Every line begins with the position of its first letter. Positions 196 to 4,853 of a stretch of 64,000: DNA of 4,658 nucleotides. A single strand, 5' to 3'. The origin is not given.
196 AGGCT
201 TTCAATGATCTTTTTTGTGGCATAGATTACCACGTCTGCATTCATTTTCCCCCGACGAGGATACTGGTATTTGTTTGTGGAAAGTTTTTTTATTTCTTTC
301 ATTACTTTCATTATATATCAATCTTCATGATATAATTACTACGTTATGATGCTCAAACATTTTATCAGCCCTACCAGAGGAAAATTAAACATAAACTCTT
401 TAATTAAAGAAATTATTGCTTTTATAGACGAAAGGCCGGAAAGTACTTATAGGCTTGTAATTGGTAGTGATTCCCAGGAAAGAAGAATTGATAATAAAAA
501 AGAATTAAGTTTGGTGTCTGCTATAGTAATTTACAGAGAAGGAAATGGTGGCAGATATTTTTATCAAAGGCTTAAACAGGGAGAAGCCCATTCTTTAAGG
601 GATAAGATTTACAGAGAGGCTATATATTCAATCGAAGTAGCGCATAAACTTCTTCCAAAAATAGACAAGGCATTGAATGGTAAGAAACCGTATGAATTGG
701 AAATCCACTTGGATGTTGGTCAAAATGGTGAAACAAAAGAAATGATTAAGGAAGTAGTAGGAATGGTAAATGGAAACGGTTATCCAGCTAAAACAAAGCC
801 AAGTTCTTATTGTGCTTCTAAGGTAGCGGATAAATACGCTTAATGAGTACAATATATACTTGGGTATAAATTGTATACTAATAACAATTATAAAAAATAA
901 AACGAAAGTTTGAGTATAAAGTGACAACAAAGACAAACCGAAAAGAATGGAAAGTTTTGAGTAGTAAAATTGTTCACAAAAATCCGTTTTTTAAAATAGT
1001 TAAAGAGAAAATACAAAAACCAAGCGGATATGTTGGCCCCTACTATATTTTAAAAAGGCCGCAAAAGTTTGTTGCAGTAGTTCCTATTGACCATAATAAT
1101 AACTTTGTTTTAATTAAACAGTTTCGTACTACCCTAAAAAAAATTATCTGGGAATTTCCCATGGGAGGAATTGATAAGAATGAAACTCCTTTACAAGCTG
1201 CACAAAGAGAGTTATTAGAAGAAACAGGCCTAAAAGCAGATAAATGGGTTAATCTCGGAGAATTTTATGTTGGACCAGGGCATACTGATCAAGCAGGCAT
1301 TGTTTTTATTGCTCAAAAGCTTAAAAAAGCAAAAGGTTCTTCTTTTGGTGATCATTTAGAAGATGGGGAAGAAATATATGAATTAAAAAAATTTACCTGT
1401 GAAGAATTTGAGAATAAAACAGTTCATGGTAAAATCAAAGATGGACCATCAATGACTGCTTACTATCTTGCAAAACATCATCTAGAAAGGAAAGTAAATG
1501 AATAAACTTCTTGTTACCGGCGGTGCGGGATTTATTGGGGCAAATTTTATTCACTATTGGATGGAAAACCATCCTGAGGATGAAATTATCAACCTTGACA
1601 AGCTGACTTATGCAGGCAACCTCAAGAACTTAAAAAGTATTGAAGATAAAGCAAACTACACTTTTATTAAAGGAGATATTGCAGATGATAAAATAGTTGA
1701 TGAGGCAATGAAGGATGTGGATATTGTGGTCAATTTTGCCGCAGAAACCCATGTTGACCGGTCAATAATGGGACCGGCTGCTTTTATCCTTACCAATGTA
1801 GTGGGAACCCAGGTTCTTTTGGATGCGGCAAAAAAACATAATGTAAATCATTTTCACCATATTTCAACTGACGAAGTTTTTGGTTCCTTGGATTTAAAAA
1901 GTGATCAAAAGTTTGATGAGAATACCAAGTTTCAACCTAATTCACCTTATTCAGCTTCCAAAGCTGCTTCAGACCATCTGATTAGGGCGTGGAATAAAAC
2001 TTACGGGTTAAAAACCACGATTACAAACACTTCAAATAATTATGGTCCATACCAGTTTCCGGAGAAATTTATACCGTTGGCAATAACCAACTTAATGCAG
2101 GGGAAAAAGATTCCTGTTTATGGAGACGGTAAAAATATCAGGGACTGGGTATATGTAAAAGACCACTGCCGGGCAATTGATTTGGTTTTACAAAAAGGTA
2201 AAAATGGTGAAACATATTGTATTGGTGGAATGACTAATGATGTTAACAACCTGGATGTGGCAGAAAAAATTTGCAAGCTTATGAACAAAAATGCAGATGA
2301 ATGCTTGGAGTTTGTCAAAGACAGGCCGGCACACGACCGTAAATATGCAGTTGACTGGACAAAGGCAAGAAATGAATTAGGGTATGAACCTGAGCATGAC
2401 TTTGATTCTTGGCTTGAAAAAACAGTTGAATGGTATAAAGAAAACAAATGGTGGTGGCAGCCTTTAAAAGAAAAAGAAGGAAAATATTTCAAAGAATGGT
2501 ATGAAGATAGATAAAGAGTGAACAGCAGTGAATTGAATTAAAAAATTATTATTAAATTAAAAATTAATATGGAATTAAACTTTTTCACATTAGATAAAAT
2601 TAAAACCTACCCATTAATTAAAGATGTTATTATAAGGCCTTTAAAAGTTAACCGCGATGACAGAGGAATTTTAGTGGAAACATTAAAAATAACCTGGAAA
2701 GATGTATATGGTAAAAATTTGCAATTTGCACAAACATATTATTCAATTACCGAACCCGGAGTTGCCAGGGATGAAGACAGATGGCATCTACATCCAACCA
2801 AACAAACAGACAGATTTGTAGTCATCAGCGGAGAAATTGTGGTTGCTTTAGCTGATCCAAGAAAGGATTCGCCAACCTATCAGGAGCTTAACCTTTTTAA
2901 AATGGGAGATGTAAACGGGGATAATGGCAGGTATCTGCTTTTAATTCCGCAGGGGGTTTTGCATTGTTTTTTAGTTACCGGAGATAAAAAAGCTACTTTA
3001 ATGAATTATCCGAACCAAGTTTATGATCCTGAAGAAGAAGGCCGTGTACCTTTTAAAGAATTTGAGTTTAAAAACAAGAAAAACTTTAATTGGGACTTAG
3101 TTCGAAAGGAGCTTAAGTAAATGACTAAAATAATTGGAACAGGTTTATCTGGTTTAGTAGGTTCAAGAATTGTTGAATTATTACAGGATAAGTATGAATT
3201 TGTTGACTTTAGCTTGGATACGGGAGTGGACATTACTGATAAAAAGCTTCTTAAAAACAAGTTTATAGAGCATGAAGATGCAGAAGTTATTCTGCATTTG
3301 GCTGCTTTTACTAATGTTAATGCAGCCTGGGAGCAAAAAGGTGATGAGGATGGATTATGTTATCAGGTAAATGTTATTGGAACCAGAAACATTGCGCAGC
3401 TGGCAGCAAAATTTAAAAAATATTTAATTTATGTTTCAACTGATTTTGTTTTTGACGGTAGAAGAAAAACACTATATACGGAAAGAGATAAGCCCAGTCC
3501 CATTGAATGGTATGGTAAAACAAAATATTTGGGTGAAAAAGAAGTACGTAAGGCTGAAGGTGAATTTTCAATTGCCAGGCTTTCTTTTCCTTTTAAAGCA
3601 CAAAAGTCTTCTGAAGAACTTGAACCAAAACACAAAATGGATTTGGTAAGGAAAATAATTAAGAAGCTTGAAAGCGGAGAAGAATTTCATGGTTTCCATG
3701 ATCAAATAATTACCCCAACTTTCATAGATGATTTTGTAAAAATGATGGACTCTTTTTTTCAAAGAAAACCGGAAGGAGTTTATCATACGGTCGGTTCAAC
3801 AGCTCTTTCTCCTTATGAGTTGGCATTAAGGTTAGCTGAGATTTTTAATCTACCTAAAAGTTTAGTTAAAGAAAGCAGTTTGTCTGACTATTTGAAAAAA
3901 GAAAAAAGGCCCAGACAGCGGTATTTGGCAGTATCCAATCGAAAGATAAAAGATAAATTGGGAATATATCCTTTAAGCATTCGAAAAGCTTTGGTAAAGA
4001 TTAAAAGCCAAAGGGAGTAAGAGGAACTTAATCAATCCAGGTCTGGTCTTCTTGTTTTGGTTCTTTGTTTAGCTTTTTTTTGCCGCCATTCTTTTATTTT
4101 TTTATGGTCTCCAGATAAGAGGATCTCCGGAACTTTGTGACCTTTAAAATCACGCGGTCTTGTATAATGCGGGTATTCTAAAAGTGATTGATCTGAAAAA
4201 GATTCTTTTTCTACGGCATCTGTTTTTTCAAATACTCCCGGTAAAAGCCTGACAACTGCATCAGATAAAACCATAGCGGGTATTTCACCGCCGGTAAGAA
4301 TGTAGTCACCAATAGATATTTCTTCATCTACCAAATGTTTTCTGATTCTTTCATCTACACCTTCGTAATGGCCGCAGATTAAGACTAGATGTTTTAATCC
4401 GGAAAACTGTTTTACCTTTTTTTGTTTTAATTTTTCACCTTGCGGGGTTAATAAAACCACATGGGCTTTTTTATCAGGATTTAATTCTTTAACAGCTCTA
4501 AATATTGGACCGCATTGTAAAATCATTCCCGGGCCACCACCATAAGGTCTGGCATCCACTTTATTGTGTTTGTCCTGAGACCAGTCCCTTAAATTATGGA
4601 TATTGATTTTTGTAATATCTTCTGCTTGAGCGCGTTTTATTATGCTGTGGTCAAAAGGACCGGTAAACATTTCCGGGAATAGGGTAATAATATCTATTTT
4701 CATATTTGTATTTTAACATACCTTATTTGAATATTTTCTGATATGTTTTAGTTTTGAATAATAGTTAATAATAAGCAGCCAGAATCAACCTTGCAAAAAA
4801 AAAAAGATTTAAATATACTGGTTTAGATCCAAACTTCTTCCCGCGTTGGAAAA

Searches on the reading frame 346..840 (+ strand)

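Call 7: search_protein_families(library=pfam, proteins=[window:346-840:+], max_evalue=0.01)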
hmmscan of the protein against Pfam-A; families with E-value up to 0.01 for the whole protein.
window:346-840:+ (165 aa): 1 family
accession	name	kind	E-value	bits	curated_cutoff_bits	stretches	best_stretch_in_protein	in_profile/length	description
PF04308.18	RNaseH_like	-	1.7e-47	161.4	25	1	20-164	3-143/145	Ribonuclease H-like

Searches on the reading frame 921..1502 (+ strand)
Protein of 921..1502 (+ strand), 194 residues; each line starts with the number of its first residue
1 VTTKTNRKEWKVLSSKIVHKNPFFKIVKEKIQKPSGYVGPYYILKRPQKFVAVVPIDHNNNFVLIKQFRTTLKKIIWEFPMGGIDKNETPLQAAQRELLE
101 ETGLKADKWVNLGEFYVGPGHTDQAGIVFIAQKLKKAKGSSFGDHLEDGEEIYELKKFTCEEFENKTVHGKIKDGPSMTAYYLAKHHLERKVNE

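Call 7: search_protein_families(library=pfam, proteins=[window:921-1502:+], max_evalue=0.01)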
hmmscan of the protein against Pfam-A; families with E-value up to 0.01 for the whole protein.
window:921-1502:+ (194 aa): 1 family
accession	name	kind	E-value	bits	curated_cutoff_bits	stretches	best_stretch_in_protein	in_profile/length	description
PF00293.34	NUDIX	-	5.3e-16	59.3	21.1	1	51-165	6-120/134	NUDIX domain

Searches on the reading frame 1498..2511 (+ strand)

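Call 7: search_protein_families(library=pfam, proteins=[window:1498-2511:+], max_evalue=0.01)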
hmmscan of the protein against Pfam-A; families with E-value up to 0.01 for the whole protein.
window:1498-2511:+ (338 aa): 10 families
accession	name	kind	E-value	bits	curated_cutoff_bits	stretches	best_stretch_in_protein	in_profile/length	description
PF16363.11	GDP_Man_Dehyd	-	2.6e-83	280.7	27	1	5-308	1-331/332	GDP-mannose 4,6 dehydratase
PF01370.27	Epimerase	-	1.1e-68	231.7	20.9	1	5-243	2-240/240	NAD dependent epimerase/dehydratase family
PF01073.25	3Beta_HSD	-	1.4e-25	90.3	22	1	5-223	1-221/280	3-beta hydroxysteroid dehydrogenase/isomerase family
PF02719.21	Polysacc_synt_2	-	1.9e-20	73.7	20.2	1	4-267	1-252/293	Polysaccharide biosynthesis protein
PF07993.18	NAD_binding_4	-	1.4e-16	60.9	20.1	1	6-179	1-205/258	Male sterility protein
PF04321.23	RmlD_sub_bind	-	1.9e-15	57.2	27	1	3-266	2-235/287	RmlD substrate binding domain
PF13460.12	NAD_binding_10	-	2.6e-10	40.9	27.2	1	41-164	28-133/184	NAD(P)H-binding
PF05368.20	NmrA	-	0.00024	21.2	27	1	3-169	4-141/298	NmrA-like family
PF00106.31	adh_short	-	0.00043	20.3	26.6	0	147-170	145-168/195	short chain dehydrogenase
PF03435.24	Sacchrp_dh_NADP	-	0.0047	17.7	25.1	1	9-94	5-88/129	Saccharopine dehydrogenase NADP binding domain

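Call 40: search_protein_families(library=ncbifam, proteins=[window:1498-2511:+], max_evalue=1e-10)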
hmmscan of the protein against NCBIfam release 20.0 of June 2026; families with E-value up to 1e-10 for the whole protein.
window:1498-2511:+ (338 aa): 21 families
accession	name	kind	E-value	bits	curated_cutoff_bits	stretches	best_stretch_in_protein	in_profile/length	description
TIGR01181.1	dTDP_gluc_dehyt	equivalog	2.3e-143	477.1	365.1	1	3-323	1-321/321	dTDP-glucose 4,6-dehydratase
NF007490.0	PRK10084.1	subfamily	1.6e-113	379.4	649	1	3-330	2-349/361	dTDP-glucose 4,6-dehydratase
NF007582.0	PRK10217.1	equivalog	1.1e-109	366.8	698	1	1-325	1-343/355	dTDP-glucose 4,6-dehydratase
TIGR04180.1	EDH_00030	hypoth_equivalog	6.1e-42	143.7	475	1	5-300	2-296/297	NAD-dependent 4,6-dehydratase LegB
TIGR01179.1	galE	equivalog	1.1e-33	116.4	262.3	1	3-316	1-328/332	UDP-glucose 4-epimerase GalE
TIGR02622.1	CDP_4_6_dhtase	equivalog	3.4e-25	88.9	278.45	1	3-315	6-332/352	CDP-glucose 4,6-dehydratase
TIGR02197.1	heptose_epim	equivalog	5.1e-22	78.4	274.6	1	4-314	1-314/316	ADP-glyceromanno-heptose 6-epimerase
NF011728.1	PRK15181.1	equivalog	5.8e-22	78.2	760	1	3-315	17-339/348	Vi polysaccharide biosynthesis UDP-N-acetylglucosaminuronic acid C-4 epimerase TviC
TIGR03466.1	HpnA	hypoth_equivalog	2.8e-21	75.7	367.65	1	3-258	2-242/327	hopanoid-associated sugar epimerase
TIGR03589.1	PseB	equivalog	1e-18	67.4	407.75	1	3-241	6-225/324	UDP-N-acetylglucosamine 4,6-dehydratase (inverting)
NF007956.0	PRK10675.1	subfamily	3.7e-18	65.8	394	1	3-163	2-161/338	UDP-glucose 4-epimerase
NF052578.1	StrlDmthSdmBMthl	equivalog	7.2e-18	65.4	600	1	5-251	4-236/328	sterol demethylase protein SdmB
TIGR01472.1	gmd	equivalog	1.5e-17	63.8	415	1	52-254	55-263/342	GDP-mannose 4,6-dehydratase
TIGR01214.1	rmlD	equivalog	4.5e-15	55.5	224.05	1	3-266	1-230/285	dTDP-4-dehydrorhamnose reductase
NF042422.1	oxyalk_red_OleD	equivalog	3.5e-13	49.6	580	1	3-231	2-215/329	2-alkyl-3-oxoalkanoate reductase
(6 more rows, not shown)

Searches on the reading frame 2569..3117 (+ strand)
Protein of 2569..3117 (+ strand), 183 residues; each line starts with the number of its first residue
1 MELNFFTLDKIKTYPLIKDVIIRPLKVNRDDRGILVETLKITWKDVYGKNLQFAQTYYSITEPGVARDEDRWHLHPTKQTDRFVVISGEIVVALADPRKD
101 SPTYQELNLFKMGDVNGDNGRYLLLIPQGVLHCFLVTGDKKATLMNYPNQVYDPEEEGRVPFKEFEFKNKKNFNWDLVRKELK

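Call 7: search_protein_families(library=pfam, proteins=[window:2569-3117:+], max_evalue=0.01)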
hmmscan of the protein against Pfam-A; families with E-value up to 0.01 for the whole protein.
window:2569-3117:+ (183 aa): 3 families
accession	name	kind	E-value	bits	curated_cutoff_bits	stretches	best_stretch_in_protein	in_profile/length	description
PF00908.23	dTDP_sugar_isom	-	3.3e-17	63.1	27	1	17-165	4-146/168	dTDP-4-dehydrorhamnose 3,5-epimerase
PF14667.12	Polysacc_synt_C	-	2.4e-07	31.3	28.7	1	29-156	2-107/111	Polysaccharide biosynthesis C-terminal domain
PF07883.17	Cupin_2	-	0.0041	17.2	27.2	0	69-97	10-36/70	Cupin domain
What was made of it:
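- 2569..3120 (+): RmlC-like 3,5-epimerase. Pfam dTDP_sugar_isom 63 bits (call 7).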

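Call 40: search_protein_families(library=ncbifam, proteins=[window:2569-3117:+], max_evalue=1e-10)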
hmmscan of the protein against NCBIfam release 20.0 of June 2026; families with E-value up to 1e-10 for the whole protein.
window:2569-3117:+ (183 aa): 1 family
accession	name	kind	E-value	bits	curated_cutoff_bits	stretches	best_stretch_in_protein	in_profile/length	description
TIGR01221.1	rmlC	equivalog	8.3e-14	51.8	155.75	1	17-165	7-148/176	dTDP-4-dehydrorhamnose 3,5-epimerase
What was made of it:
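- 2569..3120 (+): NCBIfam rmlC 51.8 bits, below cut-off (call 40).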

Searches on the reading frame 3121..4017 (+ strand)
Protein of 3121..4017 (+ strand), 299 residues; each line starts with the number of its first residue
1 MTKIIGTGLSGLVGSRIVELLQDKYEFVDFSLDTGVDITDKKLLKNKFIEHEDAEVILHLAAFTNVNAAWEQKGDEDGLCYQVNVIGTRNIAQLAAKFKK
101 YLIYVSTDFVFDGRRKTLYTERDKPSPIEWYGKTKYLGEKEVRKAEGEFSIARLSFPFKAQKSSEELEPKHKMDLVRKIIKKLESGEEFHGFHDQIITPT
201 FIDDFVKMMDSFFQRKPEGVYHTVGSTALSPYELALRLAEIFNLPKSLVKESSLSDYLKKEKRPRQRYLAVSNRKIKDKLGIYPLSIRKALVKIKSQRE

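Call 7: search_protein_families(library=pfam, proteins=[window:3121-4017:+], max_evalue=0.01)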
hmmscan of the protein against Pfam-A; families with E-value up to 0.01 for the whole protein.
window:3121-4017:+ (299 aa): 6 families
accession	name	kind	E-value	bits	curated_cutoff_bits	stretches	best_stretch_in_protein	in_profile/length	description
PF04321.23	RmlD_sub_bind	-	3.1e-50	171.3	27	1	3-293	2-280/287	RmlD substrate binding domain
PF01370.27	Epimerase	-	1.5e-15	57.7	20.9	1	7-215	4-227/240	NAD dependent epimerase/dehydratase family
PF16363.11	GDP_Man_Dehyd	-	1.1e-13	51.8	27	1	36-281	59-318/332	GDP-mannose 4,6 dehydratase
PF07993.18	NAD_binding_4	-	1.4e-10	41.2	20.1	1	52-155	87-205/258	Male sterility protein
PF01073.25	3Beta_HSD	-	3.2e-09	36.7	22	1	35-147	51-162/280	3-beta hydroxysteroid dehydrogenase/isomerase family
PF02719.21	Polysacc_synt_2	-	1.9e-05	24.4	20.2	1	36-109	61-130/293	Polysaccharide biosynthesis protein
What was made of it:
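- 3121..4020 (+): RmlD-like reductase. Pfam RmlD_sub_bind 171 bits (call 7).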

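Call 40: search_protein_families(library=ncbifam, proteins=[window:3121-4017:+], max_evalue=1e-10)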
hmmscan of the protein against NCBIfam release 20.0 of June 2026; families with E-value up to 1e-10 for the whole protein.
window:3121-4017:+ (299 aa): 2 families
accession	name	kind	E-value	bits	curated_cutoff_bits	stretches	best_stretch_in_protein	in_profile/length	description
TIGR01214.1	rmlD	equivalog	2.7e-49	167.8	224.05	1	3-292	1-279/285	dTDP-4-dehydrorhamnose reductase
NF007440.0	PRK09987.1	equivalog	7.1e-13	48.5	308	1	52-161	53-158/299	dTDP-4-dehydrorhamnose reductase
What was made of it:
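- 3121..4020 (+): NCBIfam rmlD 167.8 bits, below the 224 cut-off (call 40).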

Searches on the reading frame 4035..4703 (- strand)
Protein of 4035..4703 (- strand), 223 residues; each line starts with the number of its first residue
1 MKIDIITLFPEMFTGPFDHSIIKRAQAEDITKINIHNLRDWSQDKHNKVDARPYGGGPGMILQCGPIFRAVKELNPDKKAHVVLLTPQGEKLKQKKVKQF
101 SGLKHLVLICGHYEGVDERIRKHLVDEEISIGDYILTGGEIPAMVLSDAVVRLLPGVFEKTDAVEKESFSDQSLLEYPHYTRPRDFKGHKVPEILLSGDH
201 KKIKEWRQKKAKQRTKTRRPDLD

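Call 7: search_protein_families(library=pfam, proteins=[window:4035-4703:-], max_evalue=0.01)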
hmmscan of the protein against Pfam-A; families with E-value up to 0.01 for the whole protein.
window:4035-4703:- (223 aa): 1 family
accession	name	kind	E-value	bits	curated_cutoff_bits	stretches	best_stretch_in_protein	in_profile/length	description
PF01746.26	tRNA_m1G_MT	-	5.2e-67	225.8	27.3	1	23-220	2-195/195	tRNA (Guanine-1)-methyltransferase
